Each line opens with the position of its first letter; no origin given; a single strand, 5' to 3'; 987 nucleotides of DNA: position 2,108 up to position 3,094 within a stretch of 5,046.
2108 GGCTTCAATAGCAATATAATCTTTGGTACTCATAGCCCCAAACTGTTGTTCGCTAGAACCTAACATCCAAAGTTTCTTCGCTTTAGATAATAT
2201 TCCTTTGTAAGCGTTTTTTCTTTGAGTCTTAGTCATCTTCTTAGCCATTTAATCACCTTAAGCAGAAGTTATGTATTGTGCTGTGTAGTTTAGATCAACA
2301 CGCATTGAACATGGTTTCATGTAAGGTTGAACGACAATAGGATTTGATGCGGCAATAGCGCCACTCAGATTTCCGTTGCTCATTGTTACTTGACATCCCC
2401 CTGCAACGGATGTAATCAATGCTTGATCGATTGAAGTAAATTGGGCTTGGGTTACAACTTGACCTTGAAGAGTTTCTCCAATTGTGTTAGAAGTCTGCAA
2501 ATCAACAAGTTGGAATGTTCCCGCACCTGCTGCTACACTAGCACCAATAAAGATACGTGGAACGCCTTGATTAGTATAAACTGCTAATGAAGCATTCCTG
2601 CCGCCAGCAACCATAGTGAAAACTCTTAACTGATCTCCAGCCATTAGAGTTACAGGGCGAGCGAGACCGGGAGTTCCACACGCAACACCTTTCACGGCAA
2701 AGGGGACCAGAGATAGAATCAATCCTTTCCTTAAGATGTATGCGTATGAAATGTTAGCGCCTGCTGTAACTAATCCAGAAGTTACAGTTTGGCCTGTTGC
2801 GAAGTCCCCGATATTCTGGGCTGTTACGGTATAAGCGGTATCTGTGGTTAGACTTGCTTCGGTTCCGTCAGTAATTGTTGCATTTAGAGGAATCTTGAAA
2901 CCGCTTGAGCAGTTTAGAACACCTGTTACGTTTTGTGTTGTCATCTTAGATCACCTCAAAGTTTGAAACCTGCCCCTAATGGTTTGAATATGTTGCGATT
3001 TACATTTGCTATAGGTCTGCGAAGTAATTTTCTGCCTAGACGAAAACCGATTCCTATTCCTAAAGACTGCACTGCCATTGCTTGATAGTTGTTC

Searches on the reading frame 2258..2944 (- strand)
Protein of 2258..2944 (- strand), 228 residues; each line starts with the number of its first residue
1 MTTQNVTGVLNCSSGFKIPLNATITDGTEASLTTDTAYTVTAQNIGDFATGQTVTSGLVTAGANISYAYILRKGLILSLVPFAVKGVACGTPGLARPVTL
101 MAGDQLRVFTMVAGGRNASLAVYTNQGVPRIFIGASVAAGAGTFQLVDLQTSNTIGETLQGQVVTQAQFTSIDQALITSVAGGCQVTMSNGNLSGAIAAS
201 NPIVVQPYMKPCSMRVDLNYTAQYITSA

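Call 6: search_protein_families(library=pfam, max_evalue=0.1, proteins=[window:2258-2944:-])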
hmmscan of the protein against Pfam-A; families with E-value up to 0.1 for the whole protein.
window:2258-2944:- (228 aa): 0 families

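Call 7: search_protein_families(library=phrogs, max_evalue=0.1, proteins=[window:2258-2944:-])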
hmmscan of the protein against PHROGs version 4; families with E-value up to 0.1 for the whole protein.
window:2258-2944:- (228 aa): 0 families

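Call 8: find_related_loci(query=window:2258-2944:-, collection=viral_contigs, flank=6000)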
Query window:2258-2944:- (228 aa) in viral_contigs; peptide patterns used: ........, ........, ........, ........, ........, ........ (x = any residue, [..] = any of these).
44 stretches matched a pattern; 44 encode a relative of the query (tblastn E <= 1e-3); 44 distinct loci.
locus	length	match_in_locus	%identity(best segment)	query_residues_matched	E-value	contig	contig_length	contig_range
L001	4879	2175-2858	91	1-228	2e-137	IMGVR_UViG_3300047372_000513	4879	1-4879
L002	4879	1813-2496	92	1-228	6e-137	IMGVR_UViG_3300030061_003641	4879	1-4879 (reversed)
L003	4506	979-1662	92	1-228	3e-137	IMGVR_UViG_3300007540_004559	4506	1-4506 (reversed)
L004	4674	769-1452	91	1-228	1e-136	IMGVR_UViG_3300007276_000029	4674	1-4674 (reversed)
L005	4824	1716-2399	89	1-228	4e-136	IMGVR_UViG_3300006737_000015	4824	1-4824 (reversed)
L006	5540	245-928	91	1-228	8e-135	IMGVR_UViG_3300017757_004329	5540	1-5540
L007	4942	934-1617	89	1-228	9e-136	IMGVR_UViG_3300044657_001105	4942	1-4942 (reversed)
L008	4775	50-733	91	1-228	7e-136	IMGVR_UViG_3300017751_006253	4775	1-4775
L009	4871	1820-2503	90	1-228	2e-135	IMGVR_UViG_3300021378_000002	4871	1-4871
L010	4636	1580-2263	90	1-228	2e-135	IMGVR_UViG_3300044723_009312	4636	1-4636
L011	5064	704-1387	90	1-228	5e-135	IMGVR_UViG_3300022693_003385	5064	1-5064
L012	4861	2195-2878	91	1-228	3e-135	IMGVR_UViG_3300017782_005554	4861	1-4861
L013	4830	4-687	91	1-228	4e-135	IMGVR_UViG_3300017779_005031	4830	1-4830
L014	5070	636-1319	90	1-228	1e-134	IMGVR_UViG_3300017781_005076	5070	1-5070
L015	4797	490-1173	90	1-228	1e-134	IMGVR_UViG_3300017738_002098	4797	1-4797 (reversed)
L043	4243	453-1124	49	1-228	7e-59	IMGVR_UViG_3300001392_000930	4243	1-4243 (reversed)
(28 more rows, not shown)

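Call 12: search_dna_similar(query=window:2258-2944:-, collection=phages, mode=protein, max_evalue=0.001)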
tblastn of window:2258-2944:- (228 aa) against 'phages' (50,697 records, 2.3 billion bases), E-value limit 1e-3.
No match.

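Call 24: find_homologous_proteins(query=window:2258-2944:-, max_evalue=0.001)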
Query window:2258-2944:- (228 aa): 226 proteins with E <= 0.001 among 1271 candidates; the best 120 are listed.
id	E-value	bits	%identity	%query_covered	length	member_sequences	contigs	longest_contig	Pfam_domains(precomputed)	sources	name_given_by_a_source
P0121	7.3e-138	475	100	100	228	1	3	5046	-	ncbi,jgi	-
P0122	1.7e-125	435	91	100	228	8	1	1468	-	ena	-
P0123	6.5e-125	433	91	100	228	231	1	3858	-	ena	-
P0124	1.1e-124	432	92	100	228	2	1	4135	-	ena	-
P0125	1.5e-124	432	89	100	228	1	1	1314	-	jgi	-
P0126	1.7e-123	428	90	100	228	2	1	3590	-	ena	-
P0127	2.3e-123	428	90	100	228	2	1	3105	-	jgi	-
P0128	6.1e-123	426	90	100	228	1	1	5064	-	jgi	-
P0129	1.1e-122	425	89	100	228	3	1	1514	-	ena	-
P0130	1.2e-122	425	90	100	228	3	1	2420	-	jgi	-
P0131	5.5e-122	423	90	100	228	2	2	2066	-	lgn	-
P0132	1.6e-121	422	89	100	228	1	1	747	-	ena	-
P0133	3.7e-121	420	89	100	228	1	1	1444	-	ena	-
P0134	4.4e-121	420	89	100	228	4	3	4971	-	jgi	-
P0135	1.3e-120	419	88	100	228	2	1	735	-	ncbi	-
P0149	4.5e-113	394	85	100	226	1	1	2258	-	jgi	-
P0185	4.1e-107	375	82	100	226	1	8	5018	-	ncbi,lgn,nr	ncbi:MAG: hypothetical protein OR994_05550 [Candidatus Poseidoniales archaeon]|nr:hypothetical prote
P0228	1.6e-57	213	49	100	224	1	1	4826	-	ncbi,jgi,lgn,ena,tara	tara:strand:+ start:790 stop:1464 length:675 start_codon:yes stop_codon:yes gene_type:complete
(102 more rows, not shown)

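Call 25: list_cluster_members(proteins=[P0121, P0185, P0116, P0016, P0228])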
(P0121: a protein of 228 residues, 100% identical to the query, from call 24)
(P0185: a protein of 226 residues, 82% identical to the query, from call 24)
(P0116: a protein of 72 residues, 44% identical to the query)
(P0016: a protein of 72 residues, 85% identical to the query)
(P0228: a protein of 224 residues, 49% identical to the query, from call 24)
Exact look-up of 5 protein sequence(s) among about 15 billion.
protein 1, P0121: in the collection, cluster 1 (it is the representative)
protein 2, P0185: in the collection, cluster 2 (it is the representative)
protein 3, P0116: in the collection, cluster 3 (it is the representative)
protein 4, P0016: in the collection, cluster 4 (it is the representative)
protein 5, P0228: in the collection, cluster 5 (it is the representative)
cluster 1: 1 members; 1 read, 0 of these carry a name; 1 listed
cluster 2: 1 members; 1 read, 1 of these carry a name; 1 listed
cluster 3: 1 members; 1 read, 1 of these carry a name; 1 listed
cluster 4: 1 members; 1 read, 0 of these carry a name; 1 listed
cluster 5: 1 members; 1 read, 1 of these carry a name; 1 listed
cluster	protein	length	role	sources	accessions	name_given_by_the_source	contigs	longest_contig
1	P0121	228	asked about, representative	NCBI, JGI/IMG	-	-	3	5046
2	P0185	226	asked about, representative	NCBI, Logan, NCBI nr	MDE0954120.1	MAG: hypothetical protein OR994_05550 [Candidatus Poseidoniales archaeon] | hypothetical protein [Candidatus Poseidoniales archaeon]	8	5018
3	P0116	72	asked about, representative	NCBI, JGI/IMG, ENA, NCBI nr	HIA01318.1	MAG TPA: hypothetical protein EYN66_05330 [Myxococcales bacterium] | hypothetical protein [Myxococcales bacterium]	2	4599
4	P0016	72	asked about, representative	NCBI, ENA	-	-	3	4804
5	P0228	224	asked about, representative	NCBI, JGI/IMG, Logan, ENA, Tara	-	strand:+ start:790 stop:1464 length:675 start_codon:yes stop_codon:yes gene_type:complete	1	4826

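Call 36: predict_structure(alignment_id=A3)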
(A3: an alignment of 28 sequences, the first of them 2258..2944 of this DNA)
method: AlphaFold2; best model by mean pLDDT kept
length: 228 residues; sequences in the alignment: 28
mean_pLDDT: 90.2   pTM: 0.88
mean pLDDT of the five models: 90.2, 90.2, 90.2, 90.0, 89.0
residues with pLDDT >= 90: 152; 70-90: 67; 50-70: 9; < 50: 0
segments of 3 or more residues with pLDDT < 50: none
pLDDT, mean of each block of 10 residues (from residue 1): 89 96 90 89 94 97 91 95 92 94 96 83 94 72 86 94 95 85 88 89 89 92 86
secondary structure, 60 per line:
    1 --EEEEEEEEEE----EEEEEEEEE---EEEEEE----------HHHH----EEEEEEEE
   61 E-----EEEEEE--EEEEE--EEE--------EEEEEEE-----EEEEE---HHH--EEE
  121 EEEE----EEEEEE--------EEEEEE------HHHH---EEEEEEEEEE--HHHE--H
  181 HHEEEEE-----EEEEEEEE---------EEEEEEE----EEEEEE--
elements in order: E3-12 E17-25 E29-34 H45-48 E53-61 E67-72 E75-79 E82-84 E93-99 E105-109 E118-124 E129-134 E143-148 H155-158 E162-171 E183-187 E193-200 E210-216 E221-226

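Call 40: find_related_loci(query=L043:453-1124:+, collection=viral_contigs, flank=6000)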
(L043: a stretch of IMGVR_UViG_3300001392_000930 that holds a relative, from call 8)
Query L043:453-1124:+ (224 aa) in viral_contigs; peptide patterns used: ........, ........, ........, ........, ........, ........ (x = any residue, [..] = any of these).
79 stretches matched a pattern; 74 encode a relative of the query (tblastn E <= 1e-3); 74 distinct loci.
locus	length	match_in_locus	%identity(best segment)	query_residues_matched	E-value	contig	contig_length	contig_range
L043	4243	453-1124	100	1-224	4e-151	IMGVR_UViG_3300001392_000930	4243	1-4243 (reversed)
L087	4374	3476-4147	94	1-224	3e-142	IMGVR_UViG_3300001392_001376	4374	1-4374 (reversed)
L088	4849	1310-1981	94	1-224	1e-140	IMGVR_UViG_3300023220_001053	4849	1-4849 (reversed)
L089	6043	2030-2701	93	1-224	2e-139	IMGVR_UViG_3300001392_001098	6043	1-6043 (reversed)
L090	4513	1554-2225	93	1-224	2e-141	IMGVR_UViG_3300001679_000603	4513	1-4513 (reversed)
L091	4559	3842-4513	93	1-224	5e-140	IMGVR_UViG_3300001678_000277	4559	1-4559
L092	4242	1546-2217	93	1-224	2e-140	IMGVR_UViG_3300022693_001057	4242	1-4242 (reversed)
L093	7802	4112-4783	93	1-224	4e-138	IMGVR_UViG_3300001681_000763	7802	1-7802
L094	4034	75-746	93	1-224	7e-141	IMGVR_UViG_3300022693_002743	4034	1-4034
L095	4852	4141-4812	92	1-224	2e-139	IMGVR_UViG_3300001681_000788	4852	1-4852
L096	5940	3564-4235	93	1-224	3e-138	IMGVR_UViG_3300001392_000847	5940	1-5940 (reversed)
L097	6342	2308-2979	93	1-224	4e-138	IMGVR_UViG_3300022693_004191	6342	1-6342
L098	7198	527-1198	92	1-224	1e-137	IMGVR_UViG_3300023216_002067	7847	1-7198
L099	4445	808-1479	92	1-224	1e-139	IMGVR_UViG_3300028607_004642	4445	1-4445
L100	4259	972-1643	92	1-224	9e-140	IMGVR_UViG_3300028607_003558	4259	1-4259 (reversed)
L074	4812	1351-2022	66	1-224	3e-85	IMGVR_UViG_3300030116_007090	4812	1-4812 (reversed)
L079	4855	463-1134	66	1-224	8e-85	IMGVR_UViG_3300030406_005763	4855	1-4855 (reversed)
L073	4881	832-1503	65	1-224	3e-84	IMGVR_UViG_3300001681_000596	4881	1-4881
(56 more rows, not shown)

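Call 44: find_related_loci(query=A3, collection=genome_contigs, flank=7000)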
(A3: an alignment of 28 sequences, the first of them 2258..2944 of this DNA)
Query A3 (228 aa) in genome_contigs; peptide patterns used: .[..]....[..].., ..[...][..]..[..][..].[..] (x = any residue, [..] = any of these).
178 stretches matched a pattern; 3 encode a relative of the query (tblastn E <= 1e-3); 3 distinct loci.
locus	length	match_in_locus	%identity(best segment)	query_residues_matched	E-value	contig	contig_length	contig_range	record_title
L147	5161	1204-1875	49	1-228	5e-65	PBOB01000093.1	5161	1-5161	MAG: Acidiferrobacteraceae bacterium isolate RS826 TaraRedSea_contig_200899, whole genome shotgun sequence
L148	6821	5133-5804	49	1-228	6e-63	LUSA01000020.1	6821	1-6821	MAG: Marine group II euryarchaeote REDSEA-S43_B8 scaffold20, whole genome shotgun sequence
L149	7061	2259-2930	48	1-228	7e-61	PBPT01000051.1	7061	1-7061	MAG: Candidatus Neomarinimicrobiota bacterium isolate RS350 40740, whole genome shotgun sequence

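Call 65: fold_search(model_id=the predicted structure, library=pdb)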
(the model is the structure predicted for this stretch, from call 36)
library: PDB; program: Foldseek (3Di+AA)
matches with E <= 10: 565; with E <= 0.001: 0
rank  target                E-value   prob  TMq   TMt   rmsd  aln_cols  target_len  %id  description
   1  2ich_A                1.6e-02  0.15  0.17  0.14  15.2       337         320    9  CRYSTAL STRUCTURE OF A PUTATIVE ATTH (NE1406) FROM NITROSOMONAS EUROPAEA AT 2.00 A RESOLUTION (released 2006-10-03)
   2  2ich_B                8.7e-02  0.08  0.15  0.13  15.6       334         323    8  CRYSTAL STRUCTURE OF A PUTATIVE ATTH (NE1406) FROM NITROSOMONAS EUROPAEA AT 2.00 A RESOLUTION (released 2006-10-03)
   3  3buu_B                1.1e-01  0.09  0.15  0.15  18.2       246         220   10  Crystal structure of LolA superfamily protein NE2245 from Nitrosomonas europaea (released 2008-01-22)
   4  7e5t_D                1.1e-01  0.11  0.19  0.14  15.3       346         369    7  Crystal structure of Fsa2 (released 2021-06-30)
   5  6xi3                  1.4e-01  0.03  0.11  0.08  27.3       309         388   11  Crystal structure of tetra-tandem repeat in extending region of large adhesion protein (released 2020-10-14)
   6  8i34_A                2.5e-01  0.08  0.14  0.17  17.1       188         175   12  The crystal structure of EPD-BCP1 from a marine sponge (released 2023-08-16)
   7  5z6p_A                2.5e-01  0.05  0.09  0.05  14.0       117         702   10  The crystal structure of an agarase, AgWH50C (released 2019-01-02)
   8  7dna_A                2.9e-01  0.04  0.13  0.14  18.3       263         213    5  Photocleavable Fluorescent Protein in green and red form (released 2021-01-27)
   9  4h3w_A                2.9e-01  0.04  0.12  0.09  20.4       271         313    7  Crystal structure of a putative secreted protein (BDI_1231) from Parabacteroides distasonis ATCC 8503 at 2.00 A resolu (released 2012-11-14)
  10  7dmx_D                3.2e-01  0.04  0.13  0.13  18.0       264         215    4  Photocleavable Fluorescent Protein in green form (released 2021-01-27)
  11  4h3w_B                3.2e-01  0.04  0.11  0.09  20.6       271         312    7  Crystal structure of a putative secreted protein (BDI_1231) from Parabacteroides distasonis ATCC 8503 at 2.00 A resolu (released 2012-11-14)
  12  7a0t_B                4.1e-01  0.06  0.18  0.14  18.6       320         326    9  Crystal structure of kievitone hydratase from Nectria haematococca (P21 SG) (released 2021-08-18)
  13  6vra_B                4.3e-01  0.28  0.24  0.12   8.9       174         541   10  Anthrax octamer prechannel bound to full-length edema factor (released 2020-12-16)
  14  8r9x_A                4.3e-01  0.10  0.15  0.15  14.4       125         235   12  Local refinement of the PDCoV spike glycoprotein ectodomain in complex with the 22C10 antibody Fab fragment (released 2024-06-05)
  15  7a0t_A                4.3e-01  0.08  0.20  0.16  16.6       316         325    8  Crystal structure of kievitone hydratase from Nectria haematococca (P21 SG) (released 2021-08-18)
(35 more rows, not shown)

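Call 86: search_protein_families(library=phrogs, max_evalue=0.01, proteins=[L149:3301-4536:+, L012:3287-4696:+, L005:2799-4268:+])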
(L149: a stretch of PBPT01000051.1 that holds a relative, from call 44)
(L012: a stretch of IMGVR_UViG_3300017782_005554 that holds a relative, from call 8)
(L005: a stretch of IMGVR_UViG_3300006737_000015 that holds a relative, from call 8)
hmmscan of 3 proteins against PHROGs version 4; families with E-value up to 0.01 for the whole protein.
L149:3301-4536:+ (411 aa): 0 families

L012:3287-4696:+ (469 aa): 0 families

L005:2799-4268:+ (489 aa): 0 families
